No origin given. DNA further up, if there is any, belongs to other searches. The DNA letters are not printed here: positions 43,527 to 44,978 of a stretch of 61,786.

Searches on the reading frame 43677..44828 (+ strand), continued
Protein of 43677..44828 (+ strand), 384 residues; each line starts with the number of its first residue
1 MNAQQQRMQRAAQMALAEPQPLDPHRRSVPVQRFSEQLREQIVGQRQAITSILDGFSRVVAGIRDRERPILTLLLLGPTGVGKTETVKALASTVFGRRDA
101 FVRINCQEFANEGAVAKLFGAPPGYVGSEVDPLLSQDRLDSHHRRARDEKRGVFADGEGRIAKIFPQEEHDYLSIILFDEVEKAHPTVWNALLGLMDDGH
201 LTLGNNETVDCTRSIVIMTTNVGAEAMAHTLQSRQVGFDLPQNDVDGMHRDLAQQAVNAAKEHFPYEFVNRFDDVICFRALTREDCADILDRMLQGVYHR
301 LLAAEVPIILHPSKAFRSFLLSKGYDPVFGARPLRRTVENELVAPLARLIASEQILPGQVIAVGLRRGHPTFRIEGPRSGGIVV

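Call 17: search_solved_structures(query=window:43677-44828:+, max_evalue=1e-10, show_alignments=2)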
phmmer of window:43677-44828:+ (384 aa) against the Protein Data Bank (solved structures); distinct sequences matched with E-value up to 1e-10: 48.
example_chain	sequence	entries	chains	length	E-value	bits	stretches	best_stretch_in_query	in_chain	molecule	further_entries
4lj4_A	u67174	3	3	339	7.8e-64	219.5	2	173-364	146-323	Chaperone protein ClpB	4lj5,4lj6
4fcv_A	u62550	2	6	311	2e-63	218.1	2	173-364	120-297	Chaperone protein ClpB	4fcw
4lj8_A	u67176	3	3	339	2.7e-63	217.7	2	173-364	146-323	Chaperone protein ClpB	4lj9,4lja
4lj7_A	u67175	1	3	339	3e-63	217.6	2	173-364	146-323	Chaperone protein ClpB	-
4fct_A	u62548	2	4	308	5.2e-63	216.8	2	173-364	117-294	Chaperone protein ClpB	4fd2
1qvr_A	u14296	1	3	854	1.1e-62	215.6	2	173-364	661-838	ClpB protein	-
9if4_A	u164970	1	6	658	2.3e-61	211.4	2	173-365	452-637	ATP-dependent Clp protease ATP-binding subunit ClpC1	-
8a8u_A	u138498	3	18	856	6.7e-61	209.8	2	173-365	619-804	ATP-dependent Clp protease ATP-binding subunit ClpC1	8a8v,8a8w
8ycx_A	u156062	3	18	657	5e-60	206.9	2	173-365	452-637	ATP-dependent Clp protease ATP-binding subunit ClpC1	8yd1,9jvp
6em8_A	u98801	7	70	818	2.9e-59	204.4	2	173-363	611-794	ATP-dependent Clp protease ATP-binding subunit ClpC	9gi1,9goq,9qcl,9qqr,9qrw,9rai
6em9_A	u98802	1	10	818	2.9e-59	204.4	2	173-363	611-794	ATP-dependent Clp protease ATP-binding subunit ClpC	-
8xon_S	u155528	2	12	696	1.9e-58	201.8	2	173-366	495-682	NDP-hexose 4-ketoreductase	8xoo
5ofo_C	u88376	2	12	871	3.4e-57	197.6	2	173-368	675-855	Chaperone protein ClpB,ATP-dependent Clp protease ATP-binding subunit ClpA,Chaperone prote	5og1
6og3_E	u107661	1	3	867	1.3e-56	195.7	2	173-365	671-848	Hyperactive disaggregase ClpB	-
6oax_C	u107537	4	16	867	1.3e-56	195.7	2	173-365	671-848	Hyperactive disaggregase ClpB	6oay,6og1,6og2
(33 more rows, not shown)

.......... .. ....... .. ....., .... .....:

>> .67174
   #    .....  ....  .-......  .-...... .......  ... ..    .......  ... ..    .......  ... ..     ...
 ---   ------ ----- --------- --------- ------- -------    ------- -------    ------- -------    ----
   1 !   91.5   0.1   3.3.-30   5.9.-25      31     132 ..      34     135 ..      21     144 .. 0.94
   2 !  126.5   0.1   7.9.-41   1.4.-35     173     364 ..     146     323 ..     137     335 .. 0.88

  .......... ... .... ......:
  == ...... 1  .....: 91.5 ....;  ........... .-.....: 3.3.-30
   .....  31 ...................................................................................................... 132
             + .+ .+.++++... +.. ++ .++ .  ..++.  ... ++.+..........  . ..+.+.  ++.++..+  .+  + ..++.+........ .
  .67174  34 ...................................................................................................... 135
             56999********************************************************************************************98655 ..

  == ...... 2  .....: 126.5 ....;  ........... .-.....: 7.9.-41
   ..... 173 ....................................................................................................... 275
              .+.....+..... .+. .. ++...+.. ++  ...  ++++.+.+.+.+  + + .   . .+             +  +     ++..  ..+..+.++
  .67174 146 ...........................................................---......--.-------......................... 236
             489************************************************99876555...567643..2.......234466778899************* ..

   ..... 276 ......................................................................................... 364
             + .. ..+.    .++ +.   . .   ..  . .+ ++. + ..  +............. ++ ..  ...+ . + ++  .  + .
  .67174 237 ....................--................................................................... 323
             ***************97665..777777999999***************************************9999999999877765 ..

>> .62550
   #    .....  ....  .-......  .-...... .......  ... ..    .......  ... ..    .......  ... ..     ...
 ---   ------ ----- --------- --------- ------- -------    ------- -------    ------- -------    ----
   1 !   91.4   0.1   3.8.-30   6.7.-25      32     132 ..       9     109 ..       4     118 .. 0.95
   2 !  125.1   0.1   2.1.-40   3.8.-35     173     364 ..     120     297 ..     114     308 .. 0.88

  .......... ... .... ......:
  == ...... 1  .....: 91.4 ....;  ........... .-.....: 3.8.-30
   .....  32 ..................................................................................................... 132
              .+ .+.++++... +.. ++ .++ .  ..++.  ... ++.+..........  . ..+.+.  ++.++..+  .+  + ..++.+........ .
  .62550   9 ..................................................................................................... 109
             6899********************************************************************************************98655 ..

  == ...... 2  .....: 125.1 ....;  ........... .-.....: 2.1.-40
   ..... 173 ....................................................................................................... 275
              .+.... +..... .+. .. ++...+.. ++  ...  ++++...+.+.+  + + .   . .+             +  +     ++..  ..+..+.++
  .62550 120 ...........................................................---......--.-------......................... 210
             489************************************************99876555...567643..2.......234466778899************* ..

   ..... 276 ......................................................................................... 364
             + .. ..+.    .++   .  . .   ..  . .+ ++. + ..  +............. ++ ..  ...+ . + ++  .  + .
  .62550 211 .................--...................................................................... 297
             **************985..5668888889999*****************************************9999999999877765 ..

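Call 18: find_encoding_contigs(protein=P0114, flank=6000, max_places=2)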
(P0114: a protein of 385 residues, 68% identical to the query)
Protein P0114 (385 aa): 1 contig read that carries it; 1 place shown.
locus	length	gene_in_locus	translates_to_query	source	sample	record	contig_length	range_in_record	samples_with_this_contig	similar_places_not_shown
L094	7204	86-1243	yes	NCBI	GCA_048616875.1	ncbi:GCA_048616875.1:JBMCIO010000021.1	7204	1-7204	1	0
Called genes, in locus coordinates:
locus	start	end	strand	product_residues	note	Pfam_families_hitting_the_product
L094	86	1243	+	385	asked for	PF00158:Sigma54_activat (weak), PF13191:AAA_16 (weak), PF00004:AAA, PF07724:AAA_2, PF07728:AAA_5 (faint), PF07724:AAA_2, PF10431:ClpB_D2-small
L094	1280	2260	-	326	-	PF00356:LacI, PF13377:Peripla_BP_3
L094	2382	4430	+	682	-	PF01751:Toprim, PF01131:Topoisom_bac, PF01396:Zn_ribbon_Top1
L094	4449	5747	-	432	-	-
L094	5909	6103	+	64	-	PF05974:DUF892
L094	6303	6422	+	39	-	-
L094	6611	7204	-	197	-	PF00958:GMP_synt_C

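Call 19: find_encoding_contigs(protein=P0116, flank=6000, max_places=2)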
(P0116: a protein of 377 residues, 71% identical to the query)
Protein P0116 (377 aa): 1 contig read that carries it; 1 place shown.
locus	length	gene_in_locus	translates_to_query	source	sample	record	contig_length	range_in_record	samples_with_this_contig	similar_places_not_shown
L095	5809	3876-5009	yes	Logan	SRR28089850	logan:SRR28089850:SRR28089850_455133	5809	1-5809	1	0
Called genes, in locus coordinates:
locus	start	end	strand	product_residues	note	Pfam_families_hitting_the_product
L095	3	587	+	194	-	?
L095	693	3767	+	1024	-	PF13449:Phytase-like, PF22494:choice_anch_I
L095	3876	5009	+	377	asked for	PF00158:Sigma54_activat (weak), PF13191:AAA_16 (weak), PF00004:AAA, PF07724:AAA_2, PF07726:AAA_3 (faint), PF07728:AAA_5 (faint), PF07724:AAA_2, PF10431:ClpB_D2-small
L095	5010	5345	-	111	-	PF04134:DCC1-like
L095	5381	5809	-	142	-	?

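Call 20: find_encoding_contigs(protein=P0117, flank=6000, max_places=3)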
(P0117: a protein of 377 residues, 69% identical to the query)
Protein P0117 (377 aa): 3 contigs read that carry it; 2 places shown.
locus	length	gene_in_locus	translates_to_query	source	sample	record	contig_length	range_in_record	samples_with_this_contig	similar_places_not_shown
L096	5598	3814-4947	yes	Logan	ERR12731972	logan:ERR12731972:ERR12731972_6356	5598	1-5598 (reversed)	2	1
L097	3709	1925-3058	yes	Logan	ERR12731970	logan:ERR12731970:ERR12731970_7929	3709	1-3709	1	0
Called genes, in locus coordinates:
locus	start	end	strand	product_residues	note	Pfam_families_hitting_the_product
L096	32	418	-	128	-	PF13384:HTH_23 (faint)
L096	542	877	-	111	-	-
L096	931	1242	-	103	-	PF01638:HxlR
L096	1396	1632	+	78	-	-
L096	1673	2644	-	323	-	PF12833:HTH_18, PF00165:HTH_AraC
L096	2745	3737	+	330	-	PF05721:PhyH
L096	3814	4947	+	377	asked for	PF00158:Sigma54_activat (faint), PF00004:AAA, PF07724:AAA_2, PF07728:AAA_5 (faint), PF07724:AAA_2, PF10431:ClpB_D2-small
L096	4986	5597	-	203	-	?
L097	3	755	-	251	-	?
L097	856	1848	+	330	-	PF05721:PhyH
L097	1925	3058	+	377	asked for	PF00158:Sigma54_activat (faint), PF00004:AAA, PF07724:AAA_2, PF07728:AAA_5 (faint), PF07724:AAA_2, PF10431:ClpB_D2-small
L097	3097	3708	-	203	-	?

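Call 32: search_protein_families(library=padloc, proteins=[L036:3297-5921:+, P0155, P0115, P0227], max_evalue=0.001)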
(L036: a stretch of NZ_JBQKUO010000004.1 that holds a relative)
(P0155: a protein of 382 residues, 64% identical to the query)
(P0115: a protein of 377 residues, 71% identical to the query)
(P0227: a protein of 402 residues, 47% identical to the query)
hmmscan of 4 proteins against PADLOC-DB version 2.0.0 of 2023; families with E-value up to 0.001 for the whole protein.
L036:3297-5921:+ (875 aa): 13 families
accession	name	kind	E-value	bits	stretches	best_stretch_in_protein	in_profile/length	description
PDLC04606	PDC-M37B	-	1.4e-40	137.7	1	513-731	88-301/390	-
PDLC03838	DolB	-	9.4e-33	112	2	552-725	119-279/375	-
PDLC04605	PDC-M37B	-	2.2e-32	110.8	1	605-726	307-426/518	-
PDLC00915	TRIP13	-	2.9e-10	38.1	1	204-296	67-156/302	TRIP13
PDLC04140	mad8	-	8.1e-09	33.4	1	605-765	30-114/314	mads_8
PDLC02196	IetA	-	4.3e-05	21.1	0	553-625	80-145/374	-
PDLC00512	JetC1|JetC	-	8.5e-05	18.8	1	349-535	267-443/1123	DUF3584 domain; MukB-like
PDLC04232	IetA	-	0.00011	19.7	0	198-284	114-186/330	-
PDLC04236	PDC-M01A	-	0.00048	17.3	0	186-226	49-89/388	-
PDLC03865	LmuB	-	0.00061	16.1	1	396-537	579-728/1007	-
PDLC00550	JetC2|JetC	-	0.00069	15.4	0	391-536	736-875/1355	DUF3584 domain; MukB-like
PDLC04235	PDC-M01A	-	0.00072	16.5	0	185-228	171-214/510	-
PDLC02630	DrmD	-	0.00087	16.9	0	200-261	101-158/260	DrmD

P0155 (382 aa): 7 families
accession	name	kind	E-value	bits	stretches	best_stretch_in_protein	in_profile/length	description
PDLC04606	PDC-M37B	-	1.1e-29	101.8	2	23-122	134-232/390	-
PDLC04605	PDC-M37B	-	6e-26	89.6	2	24-122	265-362/518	-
PDLC03838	DolB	-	8.4e-23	79.2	2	22-91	128-196/375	-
PDLC01994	RtcR_PspF1--CARF_AAA_HTH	-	2.9e-05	21.3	1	66-114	184-230/468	-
PDLC01995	RtcR_PspF2--CARF_AAA_HTH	-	8e-05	19.9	1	64-114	191-241/481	-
PDLC04140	mad8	-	0.00025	18.7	1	66-99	30-62/314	mads_8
PDLC01993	RtcR--CARF_AAA_HTH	-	0.00061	16.3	1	30-119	177-263/523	-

P0115 (377 aa): 6 families
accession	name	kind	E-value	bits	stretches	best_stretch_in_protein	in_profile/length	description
PDLC04606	PDC-M37B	-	2.3e-21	74.4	2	57-122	168-232/390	-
PDLC03838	DolB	-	1.2e-20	72.1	2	21-113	127-213/375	-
PDLC04605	PDC-M37B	-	8.7e-19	66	2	59-122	300-362/518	-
PDLC01993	RtcR--CARF_AAA_HTH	-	4.8e-06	23.3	1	35-119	175-263/523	-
PDLC04140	mad8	-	2.3e-05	22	1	66-101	30-67/314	mads_8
PDLC01995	RtcR_PspF2--CARF_AAA_HTH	-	0.00014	19.2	1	63-117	190-244/481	-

P0227 (402 aa): 3 families
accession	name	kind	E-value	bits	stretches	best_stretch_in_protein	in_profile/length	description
PDLC04606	PDC-M37B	-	1.2e-25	88.5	2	45-143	133-230/390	-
PDLC03838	DolB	-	2.8e-21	74.2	2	44-112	127-192/375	-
PDLC04605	PDC-M37B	-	3.4e-18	64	2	48-143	266-360/518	-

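Call 55: predict_structure(alignment_id=A3)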
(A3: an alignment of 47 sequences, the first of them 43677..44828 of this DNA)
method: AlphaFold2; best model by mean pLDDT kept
length: 384 residues; sequences in the alignment: 47
mean_pLDDT: 85.8   pTM: 0.83
mean pLDDT of the five models: 85.8, 85.6, 84.7, 81.9, 81.8
residues with pLDDT >= 90: 187; 70-90: 159; 50-70: 30; < 50: 8
segments of 3 or more residues with pLDDT < 50: 237-239, 379-382
pLDDT, mean of each block of 10 residues (from residue 1): 81 72 85 87 91 88 89 91 94 93 90 80 76 90 90 68 61 93 89 90 89 95 78 58 72 84 84 91 92 95 95 97 89 96 98 96 96 77 45
secondary structure, 60 per line:
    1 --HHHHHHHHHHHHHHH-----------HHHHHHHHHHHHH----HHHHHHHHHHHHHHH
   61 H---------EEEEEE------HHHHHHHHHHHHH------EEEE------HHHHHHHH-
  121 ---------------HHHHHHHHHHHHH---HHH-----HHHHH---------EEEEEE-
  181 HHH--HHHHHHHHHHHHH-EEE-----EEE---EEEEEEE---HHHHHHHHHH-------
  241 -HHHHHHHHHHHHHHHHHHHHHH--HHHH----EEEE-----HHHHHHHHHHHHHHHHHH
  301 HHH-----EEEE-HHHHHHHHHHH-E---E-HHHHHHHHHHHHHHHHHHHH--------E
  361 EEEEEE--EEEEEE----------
elements in order: H3-17 H29-41 H46-61 E71-76 H83-95 E102-105 H112-119 H136-148 H160-164 E174-179 H186-198 E200-202 E208-210 E214-220 H224-233 H242-263 H266-269 E274-277 H283-303 E309-312 H314-324 H332-351 E360-366 E369-374

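Call 61: fold_search(model_id=the predicted structure, library=pdb)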
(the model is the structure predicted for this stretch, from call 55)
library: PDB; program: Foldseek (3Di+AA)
matches with E <= 10: 1628; with E <= 0.001: 869
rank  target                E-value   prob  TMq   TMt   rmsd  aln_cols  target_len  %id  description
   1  4lj9                  2.1e-31  1.00  0.69  0.79   3.7       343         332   36  ClpB NBD2 R621Q from T. thermophilus in complex with AMPPCP (released 2014-02-12)
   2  4lj5                  2.4e-31  1.00  0.67  0.79   4.1       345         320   35  ClpB NBD2 from T. thermophilus in complex with ADP (released 2014-02-12)
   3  4lj8                  3.2e-31  1.00  0.68  0.79   3.9       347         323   35  ClpB NBD2 R621Q from T. thermophilus in complex with ADP (released 2014-02-12)
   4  4lj7_A                5.5e-31  1.00  0.69  0.85   3.7       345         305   36  ClpB NBD2 K601Q from T. thermophilus in complex with MANT-dADP (released 2014-02-12)
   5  4fcv_A                8.3e-31  1.00  0.68  0.83   4.0       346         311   36  Crystal structure of the C-terminal domain of ClpB (released 2012-07-18)
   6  4lj6                  9.3e-31  1.00  0.68  0.79   3.9       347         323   35  ClpB NBD2 from T. thermophilus in complex with AMPPCP (released 2014-02-12)
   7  4lja                  1.7e-30  1.00  0.67  0.79   3.9       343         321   35  ClpB NBD2 R621Q from T. thermophilus in complex with AMPPCP and guanidinium chloride (released 2014-02-12)
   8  9a66_A                1.9e-30  1.00  0.71  0.35   4.0       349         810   30  Integrative model of CLPC-CLPP by crosslinking MS and deep learning (released 2024-09-18)
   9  4lj7_C                2.0e-30  1.00  0.66  0.84   4.1       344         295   36  ClpB NBD2 K601Q from T. thermophilus in complex with MANT-dADP (released 2014-02-12)
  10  9if4_D                3.4e-30  1.00  0.69  0.47   6.1       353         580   33  Structure of the Mycobacterium Tuberculosis ClpC1P1P2 complex bound to the activator Bz-Leu-Leu (released 2025-08-27)
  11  4lj7_B                4.3e-30  1.00  0.67  0.84   3.9       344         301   36  ClpB NBD2 K601Q from T. thermophilus in complex with MANT-dADP (released 2014-02-12)
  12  9rai_c                4.6e-30  1.00  0.70  0.36   8.9       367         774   34  Structure of the S.aureus MecA/ClpC/ClpP degradation system (released 2025-09-10)
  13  6oax_E                5.4e-30  1.00  0.72  0.49   7.7       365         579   33  Structure of the hyperactive ClpB mutant K476C, bound to casein, pre-state (released 2019-06-12)
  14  9if4_E                5.4e-30  1.00  0.69  0.47   6.0       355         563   33  Structure of the Mycobacterium Tuberculosis ClpC1P1P2 complex bound to the activator Bz-Leu-Leu (released 2025-08-27)
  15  8xon_P                9.2e-30  1.00  0.72  0.48   8.3       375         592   33  Cryo-EM structure of the ClpC1:ClpP1P2 degradation complex in Streptomyces hawaiiensis (released 2024-03-27)
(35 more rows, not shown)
